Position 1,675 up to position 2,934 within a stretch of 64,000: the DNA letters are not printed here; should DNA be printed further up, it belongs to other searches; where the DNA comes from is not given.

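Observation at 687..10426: Sugar-acid catabolic operon with an M24 hydrolase and a U32-like protein where the expected enzymes are missing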

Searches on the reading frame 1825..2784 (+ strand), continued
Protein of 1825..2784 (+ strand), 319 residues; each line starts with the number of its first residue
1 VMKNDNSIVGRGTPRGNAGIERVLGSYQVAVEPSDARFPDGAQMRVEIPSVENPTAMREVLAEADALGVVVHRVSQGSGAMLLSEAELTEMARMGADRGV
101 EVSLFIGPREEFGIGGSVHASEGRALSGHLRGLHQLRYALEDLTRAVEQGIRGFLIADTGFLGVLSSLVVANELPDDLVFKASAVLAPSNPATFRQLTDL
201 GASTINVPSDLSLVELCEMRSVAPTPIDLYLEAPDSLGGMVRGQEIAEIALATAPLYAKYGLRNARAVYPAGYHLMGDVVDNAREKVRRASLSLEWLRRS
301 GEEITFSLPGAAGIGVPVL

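Call 66: search_protein_families(library=pfam, proteins=[L130:9093-10004:+, L090:5967-7136:+, L151:1758-2771:+, L156:781-1641:+, L086:5020-6618:+, L123:7963-8994:+, L097:5846-7018:-, L146:4704-5612:+, L102:2981-4156:-, L123:15447-16403:+], max_evalue=0.0001)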
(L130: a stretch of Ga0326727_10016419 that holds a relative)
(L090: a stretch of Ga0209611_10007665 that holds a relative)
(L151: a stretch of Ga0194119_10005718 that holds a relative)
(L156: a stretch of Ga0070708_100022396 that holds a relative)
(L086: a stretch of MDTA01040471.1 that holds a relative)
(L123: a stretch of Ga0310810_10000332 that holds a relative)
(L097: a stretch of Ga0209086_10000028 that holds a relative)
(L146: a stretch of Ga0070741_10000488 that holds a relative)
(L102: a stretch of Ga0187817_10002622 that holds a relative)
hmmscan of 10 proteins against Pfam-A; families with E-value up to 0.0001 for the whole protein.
L130:9093-10004:+ (303 aa): 2 families
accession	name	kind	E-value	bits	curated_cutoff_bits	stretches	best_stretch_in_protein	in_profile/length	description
PF00288.32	GHMP_kinases_N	-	7.1e-17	61.8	22.3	1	58-139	1-86/87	GHMP kinases N terminal domain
PF08544.19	GHMP_kinases_C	-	2.6e-06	28.1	21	1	203-262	2-67/85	GHMP kinases C terminal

L090:5967-7136:+ (389 aa): 2 families
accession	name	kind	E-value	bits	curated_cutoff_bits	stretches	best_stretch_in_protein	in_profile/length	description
PF13378.12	MR_MLE_C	-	6.4e-66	222.6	29.4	1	143-362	4-218/219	Enolase C-terminal domain-like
PF02746.21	MR_MLE_N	-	1e-20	74.6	22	1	14-111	24-117/117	Mandelate racemase / muconate lactonizing enzyme, N-terminal domain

L151:1758-2771:+ (337 aa): 3 families
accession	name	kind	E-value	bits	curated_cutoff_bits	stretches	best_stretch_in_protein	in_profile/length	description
PF22725.1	GFO_IDH_MocA_C3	-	2.5e-28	99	27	1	128-249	3-123/124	GFO/IDH/MocA C-terminal domain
PF01408.29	GFO_IDH_MocA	-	1.5e-20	74.5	24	1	1-114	1-116/120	Oxidoreductase family, NAD-binding Rossmann fold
PF02894.22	GFO_IDH_MocA_C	-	7.7e-20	72.1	22.9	1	131-336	2-218/218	Oxidoreductase family, C-terminal alpha/beta domain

L156:781-1641:+ (286 aa): 2 families
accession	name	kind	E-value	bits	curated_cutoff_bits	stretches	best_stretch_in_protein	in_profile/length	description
PF12706.13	Lactamase_B_2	-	3.3e-21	76.2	27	1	40-243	1-200/200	Beta-lactamase superfamily domain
PF13483.12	Lactamase_B_3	-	4e-13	50.1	24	1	25-242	2-160/160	Beta-lactamase superfamily domain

L086:5020-6618:+ (532 aa): 1 family
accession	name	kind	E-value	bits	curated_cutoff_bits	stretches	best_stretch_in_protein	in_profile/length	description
PF00171.27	Aldedh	-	6.6e-55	186.9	23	1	25-476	7-437/461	Aldehyde dehydrogenase family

L123:7963-8994:+ (343 aa): 2 families
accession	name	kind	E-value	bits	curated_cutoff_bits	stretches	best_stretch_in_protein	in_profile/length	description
PF02016.21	Peptidase_S66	-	1e-38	132.7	25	1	38-155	1-121/121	LD-carboxypeptidase N-terminal domain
PF17676.7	Peptidase_S66C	-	1.1e-37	129.7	23.7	1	207-327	1-120/120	LD-carboxypeptidase C-terminal domain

L097:5846-7018:- (390 aa): 1 family
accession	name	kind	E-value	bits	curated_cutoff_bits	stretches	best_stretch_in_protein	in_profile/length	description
PF04015.17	DUF362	-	6e-19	69.3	24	1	115-332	1-199/200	Domain of unknown function (DUF362)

L146:4704-5612:+ (302 aa): 1 family
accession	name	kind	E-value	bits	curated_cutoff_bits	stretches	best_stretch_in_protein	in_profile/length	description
PF00318.25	Ribosomal_S2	-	8.8e-100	332.8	26.1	1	9-225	1-216/216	Ribosomal protein S2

L102:2981-4156:- (391 aa): 2 families
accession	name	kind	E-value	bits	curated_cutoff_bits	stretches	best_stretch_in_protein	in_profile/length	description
PF00266.25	Aminotran_5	-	8.8e-34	117.5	21.5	1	69-335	52-318/371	Aminotransferase class-V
PF22580.2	KYNU_C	-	1.2e-12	48.1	27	1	294-371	1-83/90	Kynureninase C-terminal domain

L123:15447-16403:+ (318 aa): 2 families
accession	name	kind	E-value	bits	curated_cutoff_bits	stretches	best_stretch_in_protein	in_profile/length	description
PF13462.12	Thioredoxin_4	-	4.7e-27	95.6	23.2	1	123-281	4-164/165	Thioredoxin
PF01323.26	DSBA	-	6.2e-23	82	25.6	1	135-280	1-190/191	DSBA-like thioredoxin domain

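Call 68: search_protein_families(library=pfam, proteins=[L090:525-1580:+, L090:1747-3207:+, L090:3233-4213:+, L090:4232-5035:+, L090:8931-10088:+, L089:5267-6187:+, L086:1564-2457:+, L086:2496-3779:+, L116:6889-8784:+, L110:5556-6548:+], max_evalue=0.0001)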
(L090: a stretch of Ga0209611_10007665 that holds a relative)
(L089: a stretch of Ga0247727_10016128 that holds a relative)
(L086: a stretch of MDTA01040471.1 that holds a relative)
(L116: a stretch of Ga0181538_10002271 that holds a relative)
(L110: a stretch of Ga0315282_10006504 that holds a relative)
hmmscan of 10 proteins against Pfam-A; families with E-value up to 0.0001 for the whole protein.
L090:525-1580:+ (351 aa): 3 families
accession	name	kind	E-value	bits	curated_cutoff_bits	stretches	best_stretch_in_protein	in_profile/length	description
PF12833.13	HTH_18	-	6.3e-17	62.1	33.6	1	251-328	2-79/80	Helix-turn-helix domain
PF02311.25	AraC_binding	-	8.9e-14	51.8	21.1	1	85-194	20-128/135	AraC-like ligand binding domain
PF00165.29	HTH_AraC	-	3.4e-08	33.9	26.6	0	241-277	5-41/42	Bacterial regulatory helix-turn-helix proteins, AraC family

L090:1747-3207:+ (486 aa): 2 families
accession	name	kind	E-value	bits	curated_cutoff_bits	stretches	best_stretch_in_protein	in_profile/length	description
PF00083.30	Sugar_tr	-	2.6e-112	376.5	22.3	1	34-481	1-452/452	Sugar (and other) transporter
PF07690.21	MFS_1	-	2.3e-39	135.7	33.4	2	39-429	2-344/347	Major Facilitator Superfamily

L090:3233-4213:+ (326 aa): 2 families
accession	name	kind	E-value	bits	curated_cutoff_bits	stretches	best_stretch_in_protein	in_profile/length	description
PF00753.33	Lactamase_B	-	2.2e-19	70.6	22.7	1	26-231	9-196/196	Metallo-beta-lactamase superfamily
PF19583.5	ODP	-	3e-05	24.4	27.2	0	27-86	7-64/194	ODP family beta lactamase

L090:4232-5035:+ (267 aa): 5 families
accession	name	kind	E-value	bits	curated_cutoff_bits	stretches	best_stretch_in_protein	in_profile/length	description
PF13561.12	adh_short_C2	-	6.5e-60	203.1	27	1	19-258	1-235/236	Enoyl-(Acyl carrier protein) reductase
PF00106.31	adh_short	-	2.4e-53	181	26.6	1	13-202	1-190/195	short chain dehydrogenase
PF23441.1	SDR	-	7.9e-13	48.8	27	1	10-258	5-255/258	SDR-like rossmann domain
PF08659.16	KR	-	8.4e-07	29.5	22.6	1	14-175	2-163/180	KR domain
PF02737.24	3HCDH_N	-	1.1e-05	25.9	22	1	17-75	4-65/180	3-hydroxyacyl-CoA dehydrogenase, NAD binding domain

L090:8931-10088:+ (385 aa): 0 families

L089:5267-6187:+ (306 aa): 1 family
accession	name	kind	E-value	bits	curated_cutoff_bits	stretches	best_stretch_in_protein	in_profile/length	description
PF01557.24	FAA_hydrolase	-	2.8e-21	76.6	23.9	1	128-305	26-213/214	Fumarylacetoacetate (FAA) hydrolase C-terminal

L086:1564-2457:+ (297 aa): 1 family
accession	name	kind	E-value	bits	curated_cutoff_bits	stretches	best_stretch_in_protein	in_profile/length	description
PF01904.24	DUF72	-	2.1e-49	168.9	25.3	1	30-265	7-216/217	Protein of unknown function DUF72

L086:2496-3779:+ (427 aa): 1 family
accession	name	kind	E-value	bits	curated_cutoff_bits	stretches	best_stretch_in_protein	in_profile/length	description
PF00160.26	Pro_isomerase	-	6.8e-41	140.6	21.7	1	53-214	3-158/159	Cyclophilin type peptidyl-prolyl cis-trans isomerase/CLD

L116:6889-8784:+ (631 aa): 1 family
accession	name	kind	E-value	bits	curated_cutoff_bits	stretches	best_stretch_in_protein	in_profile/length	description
PF07690.21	MFS_1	-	1.3e-44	153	33.4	1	236-582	2-346/347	Major Facilitator Superfamily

L110:5556-6548:+ (330 aa): 6 families
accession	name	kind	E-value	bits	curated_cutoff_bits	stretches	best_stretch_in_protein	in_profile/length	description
PF07991.19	KARI_N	-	1.1e-65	220.7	20.6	1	13-176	1-165/165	Acetohydroxy acid isomeroreductase, NADPH-binding domain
PF01450.25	KARI_C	-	2e-29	103.2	29.1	1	182-325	1-142/144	Ketol-acid reductoisomerase, C-terminal domain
PF02826.25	2-Hacid_dh_C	-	5.1e-10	39.4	25.1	1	12-99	32-120/178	D-isomer specific 2-hydroxyacid dehydrogenase, NAD binding domain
PF03807.23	F420_oxidored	-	2.3e-08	34.9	21.6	1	19-95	2-81/94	NADP oxidoreductase coenzyme F420-dependent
PF03446.21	NAD_binding_2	-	4.9e-07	30.3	21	1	19-101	2-88/161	NAD binding domain of 6-phosphogluconate dehydrogenase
PF00670.27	AdoHcyase_NAD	-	1.6e-05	25.6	27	1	14-75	21-82/162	S-adenosyl-L-homocysteine hydrolase, NAD binding domain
